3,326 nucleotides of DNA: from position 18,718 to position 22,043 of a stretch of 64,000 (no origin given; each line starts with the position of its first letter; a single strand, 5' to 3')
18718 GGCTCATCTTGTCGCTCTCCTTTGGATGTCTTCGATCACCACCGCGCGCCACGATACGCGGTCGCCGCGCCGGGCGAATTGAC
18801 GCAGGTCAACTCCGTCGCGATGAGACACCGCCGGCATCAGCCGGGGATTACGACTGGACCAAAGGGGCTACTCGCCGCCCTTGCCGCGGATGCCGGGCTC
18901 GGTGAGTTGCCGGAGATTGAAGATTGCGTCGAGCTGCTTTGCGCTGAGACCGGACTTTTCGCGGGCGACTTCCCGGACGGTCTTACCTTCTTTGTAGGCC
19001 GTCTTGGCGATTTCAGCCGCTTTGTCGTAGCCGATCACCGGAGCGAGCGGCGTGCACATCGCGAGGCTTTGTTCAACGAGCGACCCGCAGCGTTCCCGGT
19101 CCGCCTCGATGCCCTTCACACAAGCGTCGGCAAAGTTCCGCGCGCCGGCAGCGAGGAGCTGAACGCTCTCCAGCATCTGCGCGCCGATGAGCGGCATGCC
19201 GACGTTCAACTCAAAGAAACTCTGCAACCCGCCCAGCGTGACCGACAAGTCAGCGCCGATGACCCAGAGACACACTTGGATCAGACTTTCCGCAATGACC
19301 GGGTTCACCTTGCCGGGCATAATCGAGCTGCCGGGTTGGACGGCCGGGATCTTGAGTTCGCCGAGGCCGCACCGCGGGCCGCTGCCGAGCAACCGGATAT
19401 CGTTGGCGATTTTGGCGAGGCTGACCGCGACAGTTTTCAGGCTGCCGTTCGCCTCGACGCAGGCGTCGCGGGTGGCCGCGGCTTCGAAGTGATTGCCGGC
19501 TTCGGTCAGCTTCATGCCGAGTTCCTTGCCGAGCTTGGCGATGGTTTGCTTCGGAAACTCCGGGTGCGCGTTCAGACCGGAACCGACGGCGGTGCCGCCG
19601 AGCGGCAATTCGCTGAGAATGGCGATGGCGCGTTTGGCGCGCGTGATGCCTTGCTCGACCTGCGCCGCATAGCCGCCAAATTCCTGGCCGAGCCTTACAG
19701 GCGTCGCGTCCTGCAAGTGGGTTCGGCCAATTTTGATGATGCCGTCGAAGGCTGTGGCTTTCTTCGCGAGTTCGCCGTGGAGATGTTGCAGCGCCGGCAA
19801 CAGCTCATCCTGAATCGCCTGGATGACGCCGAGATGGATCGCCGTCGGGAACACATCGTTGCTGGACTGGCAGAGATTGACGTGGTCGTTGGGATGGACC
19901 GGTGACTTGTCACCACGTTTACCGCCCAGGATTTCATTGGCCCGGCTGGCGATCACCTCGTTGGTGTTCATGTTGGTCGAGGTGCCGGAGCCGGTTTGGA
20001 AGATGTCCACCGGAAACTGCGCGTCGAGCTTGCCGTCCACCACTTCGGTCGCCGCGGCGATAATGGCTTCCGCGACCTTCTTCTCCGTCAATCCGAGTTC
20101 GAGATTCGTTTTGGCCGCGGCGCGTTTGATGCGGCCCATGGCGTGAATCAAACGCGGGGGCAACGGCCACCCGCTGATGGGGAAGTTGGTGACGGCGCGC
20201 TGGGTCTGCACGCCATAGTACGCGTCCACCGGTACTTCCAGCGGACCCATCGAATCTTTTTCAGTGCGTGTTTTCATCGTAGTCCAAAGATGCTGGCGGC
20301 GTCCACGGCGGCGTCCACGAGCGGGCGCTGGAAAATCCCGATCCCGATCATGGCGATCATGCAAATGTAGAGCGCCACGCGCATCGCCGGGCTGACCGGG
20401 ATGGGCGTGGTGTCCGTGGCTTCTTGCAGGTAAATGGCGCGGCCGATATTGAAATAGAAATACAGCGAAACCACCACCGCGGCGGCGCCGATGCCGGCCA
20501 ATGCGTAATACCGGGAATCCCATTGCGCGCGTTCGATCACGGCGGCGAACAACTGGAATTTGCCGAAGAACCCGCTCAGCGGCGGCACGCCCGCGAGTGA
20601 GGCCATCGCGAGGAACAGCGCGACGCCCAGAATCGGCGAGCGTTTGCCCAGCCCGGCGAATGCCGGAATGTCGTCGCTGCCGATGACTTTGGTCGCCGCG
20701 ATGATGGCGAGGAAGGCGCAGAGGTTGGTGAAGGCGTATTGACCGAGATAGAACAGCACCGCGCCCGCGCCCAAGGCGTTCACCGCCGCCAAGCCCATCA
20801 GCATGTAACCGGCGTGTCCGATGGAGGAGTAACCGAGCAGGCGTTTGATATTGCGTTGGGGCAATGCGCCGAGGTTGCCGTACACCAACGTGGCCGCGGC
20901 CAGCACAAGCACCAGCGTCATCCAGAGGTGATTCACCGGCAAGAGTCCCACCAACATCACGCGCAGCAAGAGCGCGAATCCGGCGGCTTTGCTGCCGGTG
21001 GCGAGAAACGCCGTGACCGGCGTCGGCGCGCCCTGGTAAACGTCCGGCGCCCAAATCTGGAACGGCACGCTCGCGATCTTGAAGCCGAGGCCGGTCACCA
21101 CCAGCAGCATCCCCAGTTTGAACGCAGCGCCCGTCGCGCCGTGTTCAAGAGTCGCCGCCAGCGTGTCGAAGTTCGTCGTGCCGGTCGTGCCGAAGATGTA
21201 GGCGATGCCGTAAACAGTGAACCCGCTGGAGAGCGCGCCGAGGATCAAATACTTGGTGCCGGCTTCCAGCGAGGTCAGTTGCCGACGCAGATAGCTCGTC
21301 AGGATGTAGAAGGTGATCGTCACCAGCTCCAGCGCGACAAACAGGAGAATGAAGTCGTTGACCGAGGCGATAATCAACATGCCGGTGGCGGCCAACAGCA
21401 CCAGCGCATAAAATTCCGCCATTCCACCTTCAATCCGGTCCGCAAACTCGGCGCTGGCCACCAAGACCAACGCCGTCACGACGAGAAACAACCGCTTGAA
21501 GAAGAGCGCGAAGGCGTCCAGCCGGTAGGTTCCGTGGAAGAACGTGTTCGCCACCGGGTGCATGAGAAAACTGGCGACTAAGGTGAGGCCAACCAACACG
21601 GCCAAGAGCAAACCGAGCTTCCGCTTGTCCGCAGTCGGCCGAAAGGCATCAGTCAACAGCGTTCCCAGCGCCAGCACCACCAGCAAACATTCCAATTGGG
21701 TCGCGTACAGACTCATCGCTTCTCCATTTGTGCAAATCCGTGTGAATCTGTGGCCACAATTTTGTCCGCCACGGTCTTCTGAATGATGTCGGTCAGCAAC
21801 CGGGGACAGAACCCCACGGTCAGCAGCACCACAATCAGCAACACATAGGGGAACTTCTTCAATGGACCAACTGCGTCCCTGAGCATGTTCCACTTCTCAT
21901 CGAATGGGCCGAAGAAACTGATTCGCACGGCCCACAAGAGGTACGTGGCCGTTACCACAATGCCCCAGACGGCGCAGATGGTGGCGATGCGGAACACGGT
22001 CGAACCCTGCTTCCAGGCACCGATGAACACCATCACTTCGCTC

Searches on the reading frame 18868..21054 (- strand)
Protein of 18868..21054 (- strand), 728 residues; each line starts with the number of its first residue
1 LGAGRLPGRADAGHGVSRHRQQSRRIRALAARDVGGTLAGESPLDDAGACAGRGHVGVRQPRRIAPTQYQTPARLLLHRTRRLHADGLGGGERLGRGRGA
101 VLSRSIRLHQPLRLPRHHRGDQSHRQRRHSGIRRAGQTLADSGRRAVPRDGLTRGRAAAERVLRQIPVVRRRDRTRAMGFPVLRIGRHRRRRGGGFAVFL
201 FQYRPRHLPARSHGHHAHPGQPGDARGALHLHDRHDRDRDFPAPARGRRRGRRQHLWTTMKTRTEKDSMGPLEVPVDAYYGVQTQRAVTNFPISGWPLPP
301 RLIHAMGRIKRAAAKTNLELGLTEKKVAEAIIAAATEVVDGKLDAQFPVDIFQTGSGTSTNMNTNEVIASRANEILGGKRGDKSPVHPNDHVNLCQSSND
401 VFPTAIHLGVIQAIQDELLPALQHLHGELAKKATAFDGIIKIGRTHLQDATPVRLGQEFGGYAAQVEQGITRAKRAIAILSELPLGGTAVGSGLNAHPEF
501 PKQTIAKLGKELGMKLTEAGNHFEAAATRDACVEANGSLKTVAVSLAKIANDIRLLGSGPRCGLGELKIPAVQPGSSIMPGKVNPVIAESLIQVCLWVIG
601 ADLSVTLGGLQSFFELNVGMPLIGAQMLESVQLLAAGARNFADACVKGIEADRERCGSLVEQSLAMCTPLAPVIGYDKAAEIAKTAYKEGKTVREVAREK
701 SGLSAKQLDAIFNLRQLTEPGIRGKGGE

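Call 4: search_protein_families(library=pfam, proteins=[window:18868-21054:-])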
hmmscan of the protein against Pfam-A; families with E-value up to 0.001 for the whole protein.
window:18868-21054:- (728 aa): 2 families
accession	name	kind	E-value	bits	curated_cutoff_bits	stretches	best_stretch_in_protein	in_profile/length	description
PF00206.25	Lyase_1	-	1.1e-100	337.5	27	1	271-600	2-312/312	Lyase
PF10415.14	FumaraseC_C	-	6.9e-20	71.7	32.5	1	667-718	2-53/54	Fumarase C C-terminus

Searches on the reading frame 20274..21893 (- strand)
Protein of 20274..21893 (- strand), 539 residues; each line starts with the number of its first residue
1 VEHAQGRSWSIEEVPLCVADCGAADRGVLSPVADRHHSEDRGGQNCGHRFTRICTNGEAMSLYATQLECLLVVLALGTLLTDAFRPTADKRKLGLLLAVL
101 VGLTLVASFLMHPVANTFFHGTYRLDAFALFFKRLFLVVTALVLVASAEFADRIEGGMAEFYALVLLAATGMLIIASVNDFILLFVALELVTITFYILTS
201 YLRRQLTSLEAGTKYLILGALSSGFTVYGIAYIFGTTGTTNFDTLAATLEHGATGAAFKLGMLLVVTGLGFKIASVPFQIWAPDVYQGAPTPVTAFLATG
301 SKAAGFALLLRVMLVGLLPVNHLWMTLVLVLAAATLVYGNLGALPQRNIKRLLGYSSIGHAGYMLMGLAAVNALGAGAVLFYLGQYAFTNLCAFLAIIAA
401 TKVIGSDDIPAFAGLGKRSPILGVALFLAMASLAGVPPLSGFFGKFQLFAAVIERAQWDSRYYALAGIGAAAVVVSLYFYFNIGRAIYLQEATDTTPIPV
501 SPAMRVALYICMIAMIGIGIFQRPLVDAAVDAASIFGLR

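Call 4: search_protein_families(library=pfam, proteins=[window:20274-21893:-])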
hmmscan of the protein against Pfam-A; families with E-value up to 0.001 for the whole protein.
window:20274-21893:- (539 aa): 1 family
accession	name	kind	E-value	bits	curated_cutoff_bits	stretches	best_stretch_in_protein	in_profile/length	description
PF00361.26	Proton_antipo_M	-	1.8e-71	241.2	21.5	1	179-458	2-281/294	NADH:quinone oxidoreductase/Mrp antiporter, TM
